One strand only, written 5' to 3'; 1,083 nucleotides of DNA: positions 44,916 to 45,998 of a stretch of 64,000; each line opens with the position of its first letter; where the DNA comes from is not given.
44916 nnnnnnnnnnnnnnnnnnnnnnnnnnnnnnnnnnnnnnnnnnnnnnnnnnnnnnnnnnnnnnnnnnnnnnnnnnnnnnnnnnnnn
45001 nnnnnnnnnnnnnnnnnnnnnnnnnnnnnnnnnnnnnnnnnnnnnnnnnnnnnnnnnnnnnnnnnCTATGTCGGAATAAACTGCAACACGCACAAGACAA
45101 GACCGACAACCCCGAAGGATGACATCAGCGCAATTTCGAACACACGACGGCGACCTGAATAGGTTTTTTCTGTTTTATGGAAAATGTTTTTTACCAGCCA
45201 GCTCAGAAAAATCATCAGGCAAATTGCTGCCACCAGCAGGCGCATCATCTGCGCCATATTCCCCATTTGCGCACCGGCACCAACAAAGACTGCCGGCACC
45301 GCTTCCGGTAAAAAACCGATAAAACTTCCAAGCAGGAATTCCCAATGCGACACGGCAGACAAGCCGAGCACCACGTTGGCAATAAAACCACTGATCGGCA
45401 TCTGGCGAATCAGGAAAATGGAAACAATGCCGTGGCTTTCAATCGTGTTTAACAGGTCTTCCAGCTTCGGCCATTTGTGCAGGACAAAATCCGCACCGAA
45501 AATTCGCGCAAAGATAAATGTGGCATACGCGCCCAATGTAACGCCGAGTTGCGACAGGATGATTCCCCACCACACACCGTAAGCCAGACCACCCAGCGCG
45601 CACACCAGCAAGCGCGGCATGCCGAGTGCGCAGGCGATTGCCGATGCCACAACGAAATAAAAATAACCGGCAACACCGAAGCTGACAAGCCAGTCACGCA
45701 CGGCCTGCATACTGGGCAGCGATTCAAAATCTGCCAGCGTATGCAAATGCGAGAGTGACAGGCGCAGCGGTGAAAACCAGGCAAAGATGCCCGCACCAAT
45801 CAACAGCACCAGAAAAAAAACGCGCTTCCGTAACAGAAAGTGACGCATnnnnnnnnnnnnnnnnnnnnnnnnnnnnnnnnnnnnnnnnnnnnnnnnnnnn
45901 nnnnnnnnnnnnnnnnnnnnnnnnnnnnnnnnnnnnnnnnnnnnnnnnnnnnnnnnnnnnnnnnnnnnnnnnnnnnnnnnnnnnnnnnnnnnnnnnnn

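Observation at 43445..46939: GT-C glycosyltransferase, DedA-superfamily protein and sugar-type oxidoreductase next to the secreted-protein block: possible periplasmic glycosylation arm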

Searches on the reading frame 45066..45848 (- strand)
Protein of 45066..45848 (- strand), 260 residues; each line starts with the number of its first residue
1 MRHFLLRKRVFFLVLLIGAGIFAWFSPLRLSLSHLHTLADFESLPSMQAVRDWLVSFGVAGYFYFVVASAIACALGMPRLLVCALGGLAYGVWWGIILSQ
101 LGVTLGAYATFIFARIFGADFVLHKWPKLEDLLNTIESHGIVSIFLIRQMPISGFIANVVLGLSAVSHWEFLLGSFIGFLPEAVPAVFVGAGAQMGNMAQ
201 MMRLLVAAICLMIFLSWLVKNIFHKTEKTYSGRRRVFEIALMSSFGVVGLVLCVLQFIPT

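Call 3: search_protein_families(library=pfam, proteins=[window:45066-45848:-], max_evalue=0.01)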
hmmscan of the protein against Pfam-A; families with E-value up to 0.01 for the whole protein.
window:45066-45848:- (260 aa): 2 families
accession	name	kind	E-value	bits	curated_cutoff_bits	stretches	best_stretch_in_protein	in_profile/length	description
PF09335.16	VTT_dom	-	8.7e-19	68.6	33.9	1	78-191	2-122/123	VTT domain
PF24763.1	CGL160_C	-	0.0015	19.4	34.2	0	166-217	45-98/133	CGL160, C-terminal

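Call 4: search_protein_families(library=ncbifam, proteins=[window:45066-45848:-], max_evalue=0.01)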
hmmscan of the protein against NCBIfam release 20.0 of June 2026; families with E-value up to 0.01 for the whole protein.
window:45066-45848:- (260 aa): 0 families

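Call 26: find_homologous_proteins(query=window:45066-45845:-, max_evalue=0.001)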
Query window:45066-45845:- (259 aa): 20 proteins with E <= 0.001 among 3523 candidates.
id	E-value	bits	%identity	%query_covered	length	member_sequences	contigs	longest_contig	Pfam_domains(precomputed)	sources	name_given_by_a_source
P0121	1.4e-149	515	91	100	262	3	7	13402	PF09335.17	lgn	-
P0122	1.4e-136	472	82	99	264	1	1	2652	PF09335.17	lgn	-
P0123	1.2e-121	423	78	96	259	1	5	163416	PF09335.17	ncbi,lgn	-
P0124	4.6e-66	241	52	97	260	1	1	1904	PF09335.17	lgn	-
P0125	1.1e-46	178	42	86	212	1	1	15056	PF09335.17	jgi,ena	-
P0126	1.8e-35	141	41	68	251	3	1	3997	PF09335.17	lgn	-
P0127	1.8e-34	138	40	71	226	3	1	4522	PF09335.17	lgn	-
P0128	2.4e-34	137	41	66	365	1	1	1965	PF09335.17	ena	-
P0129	1.9e-31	128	37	66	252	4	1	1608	PF09335.17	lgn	-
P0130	1.1e-30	125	39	67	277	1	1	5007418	PF09335.17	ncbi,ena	-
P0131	8.8e-30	122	43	58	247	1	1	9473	PF09335.17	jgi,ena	-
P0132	5.0e-28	116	41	59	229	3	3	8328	PF09335.17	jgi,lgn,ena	-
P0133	1.2e-27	115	35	72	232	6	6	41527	PF09335.17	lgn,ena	-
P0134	9.8e-18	83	34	73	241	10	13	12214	PF09335.17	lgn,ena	-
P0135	2.6e-16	78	37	57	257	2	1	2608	PF09335.17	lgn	-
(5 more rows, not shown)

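Call 27: find_encoding_contigs(protein=P0123, flank=10000, max_places=2)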
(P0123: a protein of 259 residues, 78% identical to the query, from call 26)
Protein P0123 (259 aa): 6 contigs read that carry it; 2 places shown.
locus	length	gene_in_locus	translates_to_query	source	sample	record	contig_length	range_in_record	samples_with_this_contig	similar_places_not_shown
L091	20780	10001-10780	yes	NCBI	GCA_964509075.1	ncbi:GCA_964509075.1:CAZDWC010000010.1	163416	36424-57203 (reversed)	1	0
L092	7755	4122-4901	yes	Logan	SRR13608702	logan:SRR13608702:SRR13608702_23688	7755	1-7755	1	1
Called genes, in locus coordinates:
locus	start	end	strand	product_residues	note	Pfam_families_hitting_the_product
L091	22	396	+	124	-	-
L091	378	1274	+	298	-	-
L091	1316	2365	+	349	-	-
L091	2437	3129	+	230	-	PF03061:4HBT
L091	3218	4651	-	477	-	PF00909:Ammonium_transp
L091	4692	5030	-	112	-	PF00543:P-II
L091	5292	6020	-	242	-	PF00005:ABC_tran, PF12399:BCA_ABC_TP_C (weak)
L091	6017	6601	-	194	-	PF03968:LptD_N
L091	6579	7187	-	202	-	PF06835:LptC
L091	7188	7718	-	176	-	PF00702:Hydrolase (weak), PF08282:Hydrolase_3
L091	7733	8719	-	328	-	PF01380:SIS, PF00571:CBS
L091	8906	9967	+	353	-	PF01408:GFO_IDH_MocA, PF22725:GFO_IDH_MocA_C3, PF02894:GFO_IDH_MocA_C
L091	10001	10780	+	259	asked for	PF09335:VTT_dom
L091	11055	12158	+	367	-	PF01041:DegT_DnrJ_EryC1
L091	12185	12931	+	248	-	PF13641:Glyco_tranf_2_3, PF00535:Glycos_transf_2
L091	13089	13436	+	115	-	-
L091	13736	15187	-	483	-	PF13231:PMT_2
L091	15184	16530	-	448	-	PF02366:PMT, PF13231:PMT_2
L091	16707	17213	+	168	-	PF13577:SnoaL_4, PF12680:SnoaL_2 (weak)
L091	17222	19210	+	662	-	PF07715:Plug, PF00593:TonB_dep_Rec_b-barrel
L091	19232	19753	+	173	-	PF00111:Fer2, PF13085:Fer2_3, PF01799:Fer2_2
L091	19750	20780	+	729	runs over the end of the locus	PF20256:MoCoBD_2, PF02738:MoCoBD_1, PF20256:MoCoBD_2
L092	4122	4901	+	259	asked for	PF09335:VTT_dom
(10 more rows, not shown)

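Call 28: find_encoding_contigs(protein=P0125, flank=10000, max_places=1)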
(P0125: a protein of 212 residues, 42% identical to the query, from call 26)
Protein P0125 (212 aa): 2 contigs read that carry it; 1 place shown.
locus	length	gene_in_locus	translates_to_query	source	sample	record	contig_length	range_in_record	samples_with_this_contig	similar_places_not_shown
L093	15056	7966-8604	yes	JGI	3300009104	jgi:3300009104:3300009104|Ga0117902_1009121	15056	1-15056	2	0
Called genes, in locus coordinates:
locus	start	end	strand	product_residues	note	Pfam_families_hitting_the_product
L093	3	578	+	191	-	?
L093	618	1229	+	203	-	PF01694:Rhomboid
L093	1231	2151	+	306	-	PF08907:DUF1853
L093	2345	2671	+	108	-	PF07866:DUF1653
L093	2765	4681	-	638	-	-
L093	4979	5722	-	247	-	PF00440:TetR_N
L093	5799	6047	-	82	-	-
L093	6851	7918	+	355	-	PF01408:GFO_IDH_MocA, PF03447:NAD_binding_3 (weak), PF22725:GFO_IDH_MocA_C3, PF02894:GFO_IDH_MocA_C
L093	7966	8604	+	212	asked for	PF09335:VTT_dom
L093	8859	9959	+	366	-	PF01041:DegT_DnrJ_EryC1, PF01212:Beta_elim_lyase (weak)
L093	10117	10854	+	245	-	PF13641:Glyco_tranf_2_3 (weak), PF00535:Glycos_transf_2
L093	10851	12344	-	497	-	PF13231:PMT_2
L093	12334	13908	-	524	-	PF02366:PMT, PF13231:PMT_2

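Call 29: find_encoding_contigs(protein=P0130, flank=8000, max_places=1)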
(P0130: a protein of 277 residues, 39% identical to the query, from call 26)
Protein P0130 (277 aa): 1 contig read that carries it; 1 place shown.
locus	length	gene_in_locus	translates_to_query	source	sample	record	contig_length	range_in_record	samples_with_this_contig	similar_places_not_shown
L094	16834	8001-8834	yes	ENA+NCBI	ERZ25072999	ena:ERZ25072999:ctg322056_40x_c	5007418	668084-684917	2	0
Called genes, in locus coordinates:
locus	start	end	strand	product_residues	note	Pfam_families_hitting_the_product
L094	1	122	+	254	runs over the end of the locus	PF01887:SAM_HAT_N, PF20257:SAM_HAT_C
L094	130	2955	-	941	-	PF00005:ABC_tran (faint), PF02463:SMC_N (faint), PF03193:RsgA_GTPase (faint), PF13555:AAA_29 (faint), PF17760:UvrA_inter, PF17755:UvrA_DNA-bind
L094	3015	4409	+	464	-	PF00083:Sugar_tr (weak), PF07690:MFS_1, PF12832:MFS_1_like, PF13347:MFS_2, PF07690:MFS_1, PF21987:YajR_YAM (weak)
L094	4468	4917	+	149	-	PF00436:SSB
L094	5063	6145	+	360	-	PF01041:DegT_DnrJ_EryC1, PF01212:Beta_elim_lyase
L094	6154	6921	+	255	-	PF00535:Glycos_transf_2, PF13641:Glyco_tranf_2_3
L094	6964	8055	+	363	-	PF01408:GFO_IDH_MocA, PF03447:NAD_binding_3 (weak), PF02894:GFO_IDH_MocA_C, PF22725:GFO_IDH_MocA_C3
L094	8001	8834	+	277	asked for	PF09335:VTT_dom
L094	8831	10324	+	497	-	PF13231:PMT_2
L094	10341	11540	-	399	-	PF05940:NnrS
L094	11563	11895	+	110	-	-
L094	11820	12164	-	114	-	-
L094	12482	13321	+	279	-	PF00753:Lactamase_B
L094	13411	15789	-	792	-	PF02190:LON_substr_bdg, PF13401:AAA_22 (faint), PF08298:AAA_PrkA (weak), PF00004:AAA, PF07728:AAA_5, PF22667:Lon_lid, PF05362:Lon_C, PF13541:ChlI (weak), +1 more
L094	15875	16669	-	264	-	PF00398:RrnaAD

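Call 36: find_homologous_proteins(query=L091:11055-12155:+, max_evalue=1e-30)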
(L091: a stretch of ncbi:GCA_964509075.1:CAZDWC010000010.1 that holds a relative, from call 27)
Query L091:11055-12155:+ (367 aa): 7307 proteins with E <= 1e-30 among 8000 candidates; the best 120 are listed.
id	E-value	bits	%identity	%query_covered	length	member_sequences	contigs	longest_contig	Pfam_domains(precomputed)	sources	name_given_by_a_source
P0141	1.3e-245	832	100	100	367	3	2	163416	PF01041.24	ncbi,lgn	-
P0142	8.2e-203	691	83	99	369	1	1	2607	PF01041.24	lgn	-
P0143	2.4e-196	670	79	99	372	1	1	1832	PF01041.24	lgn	-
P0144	1.3e-195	667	80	99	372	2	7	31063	PF01212.28,PF01041.24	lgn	-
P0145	2.1e-187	640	76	99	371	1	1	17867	PF01041.24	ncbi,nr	ncbi:MAG TPA: DegT/DnrJ/EryC1/StrS family aminotransferase [Pseudomonadales bacterium]|nr:DegT/DnrJ/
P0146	1.5e-181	621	73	99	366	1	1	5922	PF00155.28,PF01041.24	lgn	-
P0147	2.0e-163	561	67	98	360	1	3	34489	PF01212.28,PF01041.24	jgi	-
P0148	1.1e-161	556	66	99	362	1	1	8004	PF01212.28,PF01041.24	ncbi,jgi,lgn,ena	jgi:dTDP-4-amino-4,6-dideoxygalactose transaminase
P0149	2.4e-160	551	67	98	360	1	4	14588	PF01212.28,PF01041.24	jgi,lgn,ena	-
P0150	2.3e-159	548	67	98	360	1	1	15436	PF01212.28,PF01041.24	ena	-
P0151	2.5e-159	548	66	98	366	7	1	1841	PF01041.24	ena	-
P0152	3.2e-159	548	66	98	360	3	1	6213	PF01212.28,PF01041.24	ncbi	-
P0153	3.6e-159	547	68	97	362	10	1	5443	PF01212.28,PF01041.24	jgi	jgi:dTDP-4-amino-4,6-dideoxygalactose transaminase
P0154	6.6e-159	547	66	98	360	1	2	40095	PF01212.28,PF01041.24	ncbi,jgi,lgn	-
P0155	2.7e-158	545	68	97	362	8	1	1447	PF01212.28,PF01041.24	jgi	jgi:dTDP-4-amino-4,6-dideoxygalactose transaminase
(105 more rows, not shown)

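Call 38: find_encoding_contigs(protein=P0145, flank=10000, max_places=1)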
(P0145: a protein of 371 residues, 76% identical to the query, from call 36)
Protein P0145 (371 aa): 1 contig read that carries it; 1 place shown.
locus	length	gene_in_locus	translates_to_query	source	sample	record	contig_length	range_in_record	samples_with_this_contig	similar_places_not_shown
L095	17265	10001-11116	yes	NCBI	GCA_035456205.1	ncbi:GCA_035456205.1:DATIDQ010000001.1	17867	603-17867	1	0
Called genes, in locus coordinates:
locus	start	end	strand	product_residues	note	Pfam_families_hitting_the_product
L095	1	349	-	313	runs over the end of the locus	PF01515:PTA_PTB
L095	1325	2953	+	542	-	PF13231:PMT_2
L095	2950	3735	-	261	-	PF00535:Glycos_transf_2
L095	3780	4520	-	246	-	PF09335:VTT_dom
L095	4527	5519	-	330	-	PF00106:adh_short (weak), PF01073:3Beta_HSD, PF01370:Epimerase, PF02719:Polysacc_synt_2, PF04321:RmlD_sub_bind, PF08659:KR (weak), PF13460:NAD_binding_10 (weak), PF16363:GDP_Man_Dehyd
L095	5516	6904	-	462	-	PF03721:UDPG_MGDP_dh_N, PF00984:UDPG_MGDP_dh, PF03720:UDPG_MGDP_dh_C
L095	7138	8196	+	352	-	PF01408:GFO_IDH_MocA, PF03447:NAD_binding_3 (weak), PF22725:GFO_IDH_MocA_C3, PF02894:GFO_IDH_MocA_C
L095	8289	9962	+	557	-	PF09335:VTT_dom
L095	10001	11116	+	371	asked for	PF01041:DegT_DnrJ_EryC1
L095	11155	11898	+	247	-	PF00535:Glycos_transf_2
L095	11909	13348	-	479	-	PF13231:PMT_2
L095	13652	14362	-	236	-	PF02146:SIR2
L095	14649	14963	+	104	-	-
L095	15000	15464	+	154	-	PF05981:CreA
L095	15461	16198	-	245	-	PF13489:Methyltransf_23 (weak), PF08003:Methyltransf_9 (weak), PF13649:Methyltransf_25 (weak), PF13847:Methyltransf_31, PF08241:Methyltransf_11 (weak)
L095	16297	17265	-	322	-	PF00884:Sulfatase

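Call 40: find_encoding_contigs(protein=P0144, flank=10000, max_places=3)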
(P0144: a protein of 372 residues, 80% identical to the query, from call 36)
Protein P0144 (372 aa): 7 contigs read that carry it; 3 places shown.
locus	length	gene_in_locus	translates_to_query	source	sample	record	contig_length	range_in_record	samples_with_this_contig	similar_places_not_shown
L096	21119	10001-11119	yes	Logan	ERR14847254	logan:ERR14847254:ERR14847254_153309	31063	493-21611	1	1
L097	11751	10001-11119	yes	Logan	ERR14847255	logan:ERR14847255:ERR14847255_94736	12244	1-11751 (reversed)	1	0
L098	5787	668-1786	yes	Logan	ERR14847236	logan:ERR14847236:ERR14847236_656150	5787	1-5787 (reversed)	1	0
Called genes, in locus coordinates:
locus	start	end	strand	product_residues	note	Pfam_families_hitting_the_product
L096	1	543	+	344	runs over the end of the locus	?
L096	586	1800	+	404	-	PF01960:ArgJ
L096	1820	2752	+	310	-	PF00293:NUDIX, PF14815:NUDIX_4, PF02581:TMP-TENI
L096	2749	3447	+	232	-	PF03544:TonB_C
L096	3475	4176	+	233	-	PF01618:MotA_ExbB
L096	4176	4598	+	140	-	PF02472:ExbD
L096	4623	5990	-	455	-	PF03721:UDPG_MGDP_dh_N, PF00984:UDPG_MGDP_dh, PF03720:UDPG_MGDP_dh_C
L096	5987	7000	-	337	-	PF00106:adh_short (faint), PF01073:3Beta_HSD, PF01370:Epimerase, PF02719:Polysacc_synt_2, PF04321:RmlD_sub_bind, PF07993:NAD_binding_4 (faint), PF13460:NAD_binding_10 (weak), PF16363:GDP_Man_Dehyd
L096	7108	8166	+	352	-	PF01408:GFO_IDH_MocA, PF03447:NAD_binding_3 (weak), PF22725:GFO_IDH_MocA_C3, PF02894:GFO_IDH_MocA_C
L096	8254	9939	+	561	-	PF09335:VTT_dom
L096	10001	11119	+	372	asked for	PF01041:DegT_DnrJ_EryC1, PF01212:Beta_elim_lyase (weak)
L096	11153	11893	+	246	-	PF00535:Glycos_transf_2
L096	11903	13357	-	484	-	PF13231:PMT_2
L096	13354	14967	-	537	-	PF13231:PMT_2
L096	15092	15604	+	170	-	PF13577:SnoaL_4, PF12680:SnoaL_2 (weak)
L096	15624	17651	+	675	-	PF07715:Plug, PF00593:TonB_dep_Rec_b-barrel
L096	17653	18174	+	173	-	PF00111:Fer2, PF13085:Fer2_3 (weak), PF01799:Fer2_2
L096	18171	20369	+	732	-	PF20256:MoCoBD_2, PF02738:MoCoBD_1, PF20256:MoCoBD_2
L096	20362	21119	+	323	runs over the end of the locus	PF02625:XdhC_CoxI, PF13478:XdhC_C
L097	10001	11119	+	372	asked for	PF01041:DegT_DnrJ_EryC1, PF01212:Beta_elim_lyase (weak)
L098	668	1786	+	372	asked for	PF01041:DegT_DnrJ_EryC1, PF01212:Beta_elim_lyase (weak)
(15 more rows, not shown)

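Call 42: find_related_loci(query=A2, collection=metagenome_contigs, flank=8000)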
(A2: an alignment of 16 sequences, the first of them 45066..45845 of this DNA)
Query A2 (259 aa) in metagenome_contigs; peptide patterns used: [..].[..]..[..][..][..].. (x = any residue, [..] = any of these).
62 stretches matched a pattern; 12 encode a relative of the query (tblastn E <= 1e-3); 12 distinct loci.
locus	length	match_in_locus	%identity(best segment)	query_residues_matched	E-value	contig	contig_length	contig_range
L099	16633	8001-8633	39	14-227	5e-40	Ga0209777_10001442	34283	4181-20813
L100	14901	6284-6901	36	8-224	3e-39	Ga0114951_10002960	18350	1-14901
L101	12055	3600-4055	46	41-192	6e-38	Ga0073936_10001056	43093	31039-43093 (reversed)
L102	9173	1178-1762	36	40-233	3e-37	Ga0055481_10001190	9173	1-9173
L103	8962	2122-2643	42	8-192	3e-37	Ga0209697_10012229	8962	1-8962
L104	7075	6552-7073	39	40-212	2e-36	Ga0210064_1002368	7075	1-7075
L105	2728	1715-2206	40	34-197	3e-36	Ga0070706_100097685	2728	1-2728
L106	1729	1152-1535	46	64-191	4e-35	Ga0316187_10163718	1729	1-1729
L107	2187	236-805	35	39-227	2e-33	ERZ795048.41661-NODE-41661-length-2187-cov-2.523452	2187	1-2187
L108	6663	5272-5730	41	60-212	5e-32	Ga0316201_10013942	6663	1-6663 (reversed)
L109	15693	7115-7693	36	31-226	8e-32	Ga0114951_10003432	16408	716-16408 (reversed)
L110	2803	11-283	44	122-212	2e-21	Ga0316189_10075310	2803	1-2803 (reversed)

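Call 58: search_solved_structures(query=L091:11055-12155:+, max_evalue=1e-40)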
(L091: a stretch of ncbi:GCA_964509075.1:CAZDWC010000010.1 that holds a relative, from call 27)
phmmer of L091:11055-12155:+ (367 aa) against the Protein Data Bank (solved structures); distinct sequences matched with E-value up to 1e-40: 30.
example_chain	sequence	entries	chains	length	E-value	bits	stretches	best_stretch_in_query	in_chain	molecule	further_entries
7b0d_A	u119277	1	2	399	2.5e-90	306.2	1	14-363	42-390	Glutamine--scyllo-inositol transaminase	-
2oga_A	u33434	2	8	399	1.5e-79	270.7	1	17-362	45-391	Transaminase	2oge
7n63_A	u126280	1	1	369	1.7e-76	260.7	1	15-365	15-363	Putative aminotransferase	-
3frk_A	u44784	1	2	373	1.7e-75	257.4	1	16-363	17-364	QdtB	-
5u1z_A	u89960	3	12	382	1.1e-73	251.4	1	22-360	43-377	Putative aminotransferase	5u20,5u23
5u21_A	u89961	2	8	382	7.8e-73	248.6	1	22-360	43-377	Putative aminotransferase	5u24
3nyu_A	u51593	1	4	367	6.7e-72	245.6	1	11-360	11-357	Aminotransferase WbpE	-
3nu7_A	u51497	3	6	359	8.2e-72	245.3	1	11-360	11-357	Aminotransferase WbpE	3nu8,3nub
3nys_A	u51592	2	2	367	4.6e-71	242.8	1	11-360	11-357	Aminotransferase WbpE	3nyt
8e77_A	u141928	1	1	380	1.8e-69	237.6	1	10-359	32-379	DegT/DnrJ/EryC1/StrS aminotransferase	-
8e75_A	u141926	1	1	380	1.8e-69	237.6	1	10-359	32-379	DegT/DnrJ/EryC1/StrS aminotransferase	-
3dr7_A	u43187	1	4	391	3.6e-63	216.8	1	6-361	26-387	Putative perosamine synthetase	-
3bn1_A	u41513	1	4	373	3.8e-63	216.8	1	7-361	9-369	Perosamine synthetase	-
3dr4_A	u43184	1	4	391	2e-62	214.4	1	6-361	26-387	Putative perosamine synthetase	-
4qgr_A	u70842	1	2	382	7.6e-61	209.2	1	11-364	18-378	DegT/DnrJ/EryC1/StrS aminotransferase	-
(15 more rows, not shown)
